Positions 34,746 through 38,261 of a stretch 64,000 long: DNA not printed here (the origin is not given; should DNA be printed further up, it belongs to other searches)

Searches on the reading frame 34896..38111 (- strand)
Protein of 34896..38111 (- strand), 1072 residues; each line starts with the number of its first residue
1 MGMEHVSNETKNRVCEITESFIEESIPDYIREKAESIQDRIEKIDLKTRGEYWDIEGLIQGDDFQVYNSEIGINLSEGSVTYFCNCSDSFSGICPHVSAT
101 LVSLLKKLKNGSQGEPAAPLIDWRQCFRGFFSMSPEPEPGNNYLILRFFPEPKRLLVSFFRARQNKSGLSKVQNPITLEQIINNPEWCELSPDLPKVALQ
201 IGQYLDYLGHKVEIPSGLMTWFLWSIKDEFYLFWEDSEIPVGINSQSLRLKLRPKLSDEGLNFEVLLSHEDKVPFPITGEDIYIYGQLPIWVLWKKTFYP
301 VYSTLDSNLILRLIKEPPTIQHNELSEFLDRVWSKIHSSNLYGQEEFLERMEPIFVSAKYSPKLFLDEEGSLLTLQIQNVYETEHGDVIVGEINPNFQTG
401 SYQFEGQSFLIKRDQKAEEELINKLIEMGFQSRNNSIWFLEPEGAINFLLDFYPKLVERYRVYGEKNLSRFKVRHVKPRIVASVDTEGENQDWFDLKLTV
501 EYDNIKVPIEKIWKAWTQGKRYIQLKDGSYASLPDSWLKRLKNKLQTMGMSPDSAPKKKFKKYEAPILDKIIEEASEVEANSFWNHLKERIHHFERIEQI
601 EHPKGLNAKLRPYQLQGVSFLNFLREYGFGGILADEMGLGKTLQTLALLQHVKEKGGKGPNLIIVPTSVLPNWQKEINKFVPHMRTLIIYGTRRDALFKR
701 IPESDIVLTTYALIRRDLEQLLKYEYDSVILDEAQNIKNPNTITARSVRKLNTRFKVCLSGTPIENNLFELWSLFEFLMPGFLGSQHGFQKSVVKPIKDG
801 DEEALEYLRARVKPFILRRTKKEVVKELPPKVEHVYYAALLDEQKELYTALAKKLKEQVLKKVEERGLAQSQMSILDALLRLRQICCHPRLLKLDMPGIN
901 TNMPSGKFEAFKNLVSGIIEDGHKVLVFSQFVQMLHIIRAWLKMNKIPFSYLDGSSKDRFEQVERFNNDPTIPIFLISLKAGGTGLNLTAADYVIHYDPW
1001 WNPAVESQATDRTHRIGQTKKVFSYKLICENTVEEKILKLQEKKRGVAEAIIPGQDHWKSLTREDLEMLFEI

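Call 68: search_protein_families(library=pfam, proteins=[window:34896-38111:-], max_evalue=0.000001)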
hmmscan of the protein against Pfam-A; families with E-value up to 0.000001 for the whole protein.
window:34896-38111:- (1072 aa): 5 families
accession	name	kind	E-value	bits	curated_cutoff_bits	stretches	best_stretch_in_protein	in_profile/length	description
PF00176.29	SNF2-rel_dom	-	1.8e-76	257.4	24.9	1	613-891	1-290/290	SNF2-related domain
PF08455.15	SNF2_assoc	-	2.6e-35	122.5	27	1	211-596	2-367/373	Bacterial SNF2 helicase associated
PF00271.37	Helicase_C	-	2.6e-23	82.8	23.5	1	907-1017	2-110/110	Helicase conserved C-terminal domain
PF04851.21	ResIII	-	2.2e-10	41.1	22.5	1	609-764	3-163/164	Type III restriction enzyme, res subunit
PF00270.35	DEAD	-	6.3e-08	33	26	1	636-766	22-162/167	DEAD/DEAH box helicase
